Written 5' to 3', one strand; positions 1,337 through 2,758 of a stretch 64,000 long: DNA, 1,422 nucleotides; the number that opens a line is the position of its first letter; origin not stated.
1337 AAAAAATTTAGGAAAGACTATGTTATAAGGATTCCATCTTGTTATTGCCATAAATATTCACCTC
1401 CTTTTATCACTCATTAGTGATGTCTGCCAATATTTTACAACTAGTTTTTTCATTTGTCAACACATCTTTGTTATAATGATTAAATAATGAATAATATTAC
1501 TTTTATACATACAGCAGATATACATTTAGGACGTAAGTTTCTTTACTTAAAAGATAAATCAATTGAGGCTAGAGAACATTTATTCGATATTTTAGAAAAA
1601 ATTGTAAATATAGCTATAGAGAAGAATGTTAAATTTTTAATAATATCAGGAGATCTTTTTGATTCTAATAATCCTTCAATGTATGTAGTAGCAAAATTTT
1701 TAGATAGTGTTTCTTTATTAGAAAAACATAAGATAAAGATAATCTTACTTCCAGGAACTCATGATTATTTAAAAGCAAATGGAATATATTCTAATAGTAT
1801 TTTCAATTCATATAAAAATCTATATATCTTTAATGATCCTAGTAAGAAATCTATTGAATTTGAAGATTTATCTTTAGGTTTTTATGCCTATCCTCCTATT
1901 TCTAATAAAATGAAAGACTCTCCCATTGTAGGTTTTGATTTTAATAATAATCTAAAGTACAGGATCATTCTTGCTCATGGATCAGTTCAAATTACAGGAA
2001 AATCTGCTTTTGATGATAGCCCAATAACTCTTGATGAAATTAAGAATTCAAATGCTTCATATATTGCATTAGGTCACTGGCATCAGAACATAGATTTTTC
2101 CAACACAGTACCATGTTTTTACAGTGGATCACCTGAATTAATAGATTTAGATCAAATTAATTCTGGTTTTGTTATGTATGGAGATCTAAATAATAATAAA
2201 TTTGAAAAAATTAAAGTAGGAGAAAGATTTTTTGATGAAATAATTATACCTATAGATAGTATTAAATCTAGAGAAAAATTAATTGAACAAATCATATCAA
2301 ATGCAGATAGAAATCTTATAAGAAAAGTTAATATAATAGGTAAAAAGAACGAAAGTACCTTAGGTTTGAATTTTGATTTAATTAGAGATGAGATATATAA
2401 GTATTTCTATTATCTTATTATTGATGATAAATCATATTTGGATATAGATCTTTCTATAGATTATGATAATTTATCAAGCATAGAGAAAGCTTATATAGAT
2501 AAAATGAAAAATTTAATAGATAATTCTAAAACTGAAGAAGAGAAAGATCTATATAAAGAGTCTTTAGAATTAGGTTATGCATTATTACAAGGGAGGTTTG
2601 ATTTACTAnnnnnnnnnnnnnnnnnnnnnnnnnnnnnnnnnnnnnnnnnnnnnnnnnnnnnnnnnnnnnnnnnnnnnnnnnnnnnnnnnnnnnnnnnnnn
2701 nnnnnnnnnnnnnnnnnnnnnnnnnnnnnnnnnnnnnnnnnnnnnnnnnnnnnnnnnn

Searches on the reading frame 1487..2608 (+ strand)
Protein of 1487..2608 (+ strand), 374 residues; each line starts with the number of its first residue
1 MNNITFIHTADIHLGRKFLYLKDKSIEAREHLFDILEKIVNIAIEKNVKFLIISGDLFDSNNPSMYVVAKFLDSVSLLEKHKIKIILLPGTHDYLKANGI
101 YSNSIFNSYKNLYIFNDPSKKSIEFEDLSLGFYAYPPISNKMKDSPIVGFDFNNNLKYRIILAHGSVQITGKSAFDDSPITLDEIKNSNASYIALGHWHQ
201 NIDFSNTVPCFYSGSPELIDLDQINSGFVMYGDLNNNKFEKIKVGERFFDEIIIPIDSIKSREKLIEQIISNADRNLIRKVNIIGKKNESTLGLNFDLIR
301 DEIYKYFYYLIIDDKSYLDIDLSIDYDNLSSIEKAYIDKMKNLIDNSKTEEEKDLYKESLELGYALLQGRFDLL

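Call 3: search_protein_families(library=pfam, proteins=[window:1487-2608:+], max_evalue=0.1)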
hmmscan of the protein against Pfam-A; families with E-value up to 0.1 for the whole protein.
window:1487-2608:+ (374 aa): 1 family
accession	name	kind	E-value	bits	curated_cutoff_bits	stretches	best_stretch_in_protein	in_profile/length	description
PF00149.33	Metallophos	-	2.8e-13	51.2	21.5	1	5-200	2-190/191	Calcineurin-like phosphoesterase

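Call 4: search_protein_families(library=ncbifam, proteins=[window:1487-2608:+], max_evalue=0.1)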
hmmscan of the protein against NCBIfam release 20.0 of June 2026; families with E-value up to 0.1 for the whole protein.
window:1487-2608:+ (374 aa): 16 families
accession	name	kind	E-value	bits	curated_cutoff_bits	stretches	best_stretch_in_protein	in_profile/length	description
NF041031.1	Mre11_Sulfo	equivalog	6.7e-21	74.9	500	1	6-337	2-336/374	DNA double-strand break repair protein Mre11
TIGR00619.1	sbcd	subfamily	2.1e-19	70.3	77.65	1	7-121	4-112/252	exonuclease subunit SbcD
NF008206.2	PRK10966.1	equivalog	5.4e-16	58.7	450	2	6-94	3-86/380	exonuclease subunit SbcD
NF041029.1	Mre11_Pyroc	equivalog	4.4e-12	45.6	600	1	5-96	2-89/438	DNA double-strand break repair protein Mre11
NF041754.1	sbcd_Bac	equivalog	1.1e-10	41.4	750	1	6-125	3-116/390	exonuclease subunit SbcD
NF041753.2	sbcd_Staph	equivalog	1.9e-08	33.6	480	1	6-128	3-121/375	exonuclease subunit SbcD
NF041030.1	Mre11_Halo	equivalog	6.9e-08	32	550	1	6-97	4-91/361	DNA double-strand break repair protein Mre11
TIGR00024.1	SbcD_rel_arch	hypoth_equivalog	1.5e-05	24.8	115.2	1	10-108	21-115/224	putative phosphoesterase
TIGR00583.1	mre11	equivalog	2.5e-05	23.4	434.6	1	4-74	4-69/405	DNA repair protein (mre11)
NF053862.1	DS9_1_antiphage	equivalog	2.7e-05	23.2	420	1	3-94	193-289/486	anti-phage phosphoesterase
TIGR03729.1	acc_ester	subfamily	9.4e-05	21.9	148.25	1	33-117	18-94/239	putative phosphoesterase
TIGR04123.1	P_estr_lig_assc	hypoth_equivalog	0.00014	21.4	150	1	9-96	26-111/207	ligase-associated DNA damage response endonuclease PdeM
NF003118.0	PRK04036.1-3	equivalog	0.0068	15.4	445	0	7-59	229-274/481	DNA-directed DNA polymerase II small subunit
NF008359.0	PRK11148.1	equivalog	0.035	13.6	225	0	26-95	36-98/275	3',5'-cyclic-AMP phosphodiesterase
NF005335.0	PRK06856.1-1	equivalog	0.058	13.6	180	0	34-79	22-64/136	DNA polymerase III subunit psi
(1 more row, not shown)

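Call 43: search_protein_families(library=padloc, proteins=[window:1487-2608:+], max_evalue=0.01)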
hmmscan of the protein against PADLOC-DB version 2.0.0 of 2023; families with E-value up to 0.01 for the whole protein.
window:1487-2608:+ (374 aa): 1 family
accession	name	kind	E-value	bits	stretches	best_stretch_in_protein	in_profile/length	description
PDLC00736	Effector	-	2.3e-07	28.1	1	6-124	5-116/561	Endonuclease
